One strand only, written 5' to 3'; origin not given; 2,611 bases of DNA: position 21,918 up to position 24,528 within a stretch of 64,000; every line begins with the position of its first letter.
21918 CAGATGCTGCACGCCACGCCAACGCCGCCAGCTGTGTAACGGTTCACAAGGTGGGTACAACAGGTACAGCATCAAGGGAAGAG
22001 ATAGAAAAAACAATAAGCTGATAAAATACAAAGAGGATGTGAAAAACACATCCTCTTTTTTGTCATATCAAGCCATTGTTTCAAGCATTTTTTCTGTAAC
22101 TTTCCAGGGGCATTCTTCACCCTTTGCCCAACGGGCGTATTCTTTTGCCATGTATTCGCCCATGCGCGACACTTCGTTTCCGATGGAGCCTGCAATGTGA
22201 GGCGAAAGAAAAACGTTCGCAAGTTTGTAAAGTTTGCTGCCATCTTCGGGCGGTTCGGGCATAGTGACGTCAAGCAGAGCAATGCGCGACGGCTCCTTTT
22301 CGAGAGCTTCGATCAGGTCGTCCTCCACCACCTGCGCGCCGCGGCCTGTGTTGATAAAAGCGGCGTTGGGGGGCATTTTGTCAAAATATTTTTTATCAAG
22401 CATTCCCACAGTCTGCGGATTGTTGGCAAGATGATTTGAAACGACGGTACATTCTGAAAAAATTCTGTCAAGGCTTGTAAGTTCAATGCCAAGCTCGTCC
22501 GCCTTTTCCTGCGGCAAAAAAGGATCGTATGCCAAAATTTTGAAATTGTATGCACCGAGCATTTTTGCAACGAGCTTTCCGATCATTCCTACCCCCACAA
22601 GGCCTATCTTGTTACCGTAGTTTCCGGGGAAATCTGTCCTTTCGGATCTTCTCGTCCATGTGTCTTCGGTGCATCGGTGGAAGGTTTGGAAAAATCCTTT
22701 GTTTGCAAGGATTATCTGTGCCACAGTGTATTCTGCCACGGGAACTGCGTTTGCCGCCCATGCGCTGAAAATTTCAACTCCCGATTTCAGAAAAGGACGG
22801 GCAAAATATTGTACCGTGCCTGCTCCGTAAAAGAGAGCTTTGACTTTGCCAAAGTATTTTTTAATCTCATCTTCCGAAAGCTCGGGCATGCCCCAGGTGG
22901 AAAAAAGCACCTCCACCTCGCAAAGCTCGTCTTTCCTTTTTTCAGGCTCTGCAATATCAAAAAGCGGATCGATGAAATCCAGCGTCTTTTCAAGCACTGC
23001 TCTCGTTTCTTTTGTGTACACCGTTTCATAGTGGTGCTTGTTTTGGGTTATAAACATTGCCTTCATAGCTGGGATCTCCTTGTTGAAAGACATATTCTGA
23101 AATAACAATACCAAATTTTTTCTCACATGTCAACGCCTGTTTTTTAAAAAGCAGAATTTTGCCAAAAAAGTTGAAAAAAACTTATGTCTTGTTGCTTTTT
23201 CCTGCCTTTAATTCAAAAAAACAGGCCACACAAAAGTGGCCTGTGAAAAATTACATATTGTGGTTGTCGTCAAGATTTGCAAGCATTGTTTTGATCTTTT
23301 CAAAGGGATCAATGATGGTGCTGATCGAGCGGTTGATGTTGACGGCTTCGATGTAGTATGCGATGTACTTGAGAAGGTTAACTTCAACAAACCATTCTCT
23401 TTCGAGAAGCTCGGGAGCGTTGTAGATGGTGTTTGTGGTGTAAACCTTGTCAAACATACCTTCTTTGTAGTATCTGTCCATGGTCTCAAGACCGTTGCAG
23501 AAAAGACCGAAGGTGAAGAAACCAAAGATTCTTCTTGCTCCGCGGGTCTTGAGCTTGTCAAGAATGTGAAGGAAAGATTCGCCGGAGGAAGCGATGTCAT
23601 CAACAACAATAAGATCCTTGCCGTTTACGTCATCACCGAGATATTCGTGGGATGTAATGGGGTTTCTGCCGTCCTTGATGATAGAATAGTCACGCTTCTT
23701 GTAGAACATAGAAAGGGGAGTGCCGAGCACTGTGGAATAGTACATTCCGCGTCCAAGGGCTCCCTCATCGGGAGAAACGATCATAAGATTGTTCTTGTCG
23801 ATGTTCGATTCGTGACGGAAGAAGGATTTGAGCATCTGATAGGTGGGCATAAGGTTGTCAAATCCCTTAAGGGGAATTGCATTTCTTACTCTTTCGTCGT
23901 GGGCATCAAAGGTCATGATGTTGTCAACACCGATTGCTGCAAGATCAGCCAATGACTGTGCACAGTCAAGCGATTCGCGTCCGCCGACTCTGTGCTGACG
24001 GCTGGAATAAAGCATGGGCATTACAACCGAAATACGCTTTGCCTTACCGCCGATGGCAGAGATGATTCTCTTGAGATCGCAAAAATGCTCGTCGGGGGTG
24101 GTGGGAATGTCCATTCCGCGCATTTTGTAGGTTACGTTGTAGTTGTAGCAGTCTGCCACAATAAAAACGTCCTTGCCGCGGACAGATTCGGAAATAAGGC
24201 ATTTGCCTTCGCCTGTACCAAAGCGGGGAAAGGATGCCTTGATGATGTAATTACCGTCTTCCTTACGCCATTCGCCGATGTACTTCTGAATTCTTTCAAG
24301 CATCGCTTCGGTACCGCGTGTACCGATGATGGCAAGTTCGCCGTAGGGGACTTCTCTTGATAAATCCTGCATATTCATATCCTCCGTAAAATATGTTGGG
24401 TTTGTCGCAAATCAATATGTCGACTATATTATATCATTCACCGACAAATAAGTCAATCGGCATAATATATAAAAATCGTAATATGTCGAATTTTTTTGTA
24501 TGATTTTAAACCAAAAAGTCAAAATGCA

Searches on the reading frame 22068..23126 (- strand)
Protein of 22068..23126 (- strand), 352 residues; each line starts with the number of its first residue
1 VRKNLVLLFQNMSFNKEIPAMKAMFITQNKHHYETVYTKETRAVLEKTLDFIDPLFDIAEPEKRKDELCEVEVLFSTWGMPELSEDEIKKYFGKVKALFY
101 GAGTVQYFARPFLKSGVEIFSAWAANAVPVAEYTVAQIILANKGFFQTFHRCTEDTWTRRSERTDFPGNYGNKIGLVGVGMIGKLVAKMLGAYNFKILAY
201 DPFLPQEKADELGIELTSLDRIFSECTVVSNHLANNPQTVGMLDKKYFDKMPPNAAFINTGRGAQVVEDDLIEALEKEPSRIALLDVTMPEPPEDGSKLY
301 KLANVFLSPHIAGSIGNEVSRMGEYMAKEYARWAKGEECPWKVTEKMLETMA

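Call 3: search_protein_families(library=pfam, proteins=[window:22068-23126:-])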
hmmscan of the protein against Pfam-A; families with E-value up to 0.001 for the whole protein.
window:22068-23126:- (352 aa): 1 family
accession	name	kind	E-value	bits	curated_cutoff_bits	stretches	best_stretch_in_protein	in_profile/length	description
PF02826.25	2-Hacid_dh_C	-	3.5e-45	154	25.1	1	136-312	2-178/178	D-isomer specific 2-hydroxyacid dehydrogenase, NAD binding domain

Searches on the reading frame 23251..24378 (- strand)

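Call 3: search_protein_families(library=pfam, proteins=[window:23251-24378:-])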
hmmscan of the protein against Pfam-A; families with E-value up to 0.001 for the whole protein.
window:23251-24378:- (375 aa): 3 families
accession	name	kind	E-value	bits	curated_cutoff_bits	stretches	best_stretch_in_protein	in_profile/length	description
PF13793.12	Pribosyltran_N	-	4.1e-16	59.3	25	1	17-144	3-111/117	N-terminal domain of ribose phosphate pyrophosphokinase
PF00156.33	Pribosyltran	-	9.1e-12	45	26.3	1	188-284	22-118/158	Phosphoribosyl transferase domain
PF14572.12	Pribosyl_synth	-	2.5e-07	31.3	27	1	249-352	79-179/184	Phosphoribosyl synthetase-associated domain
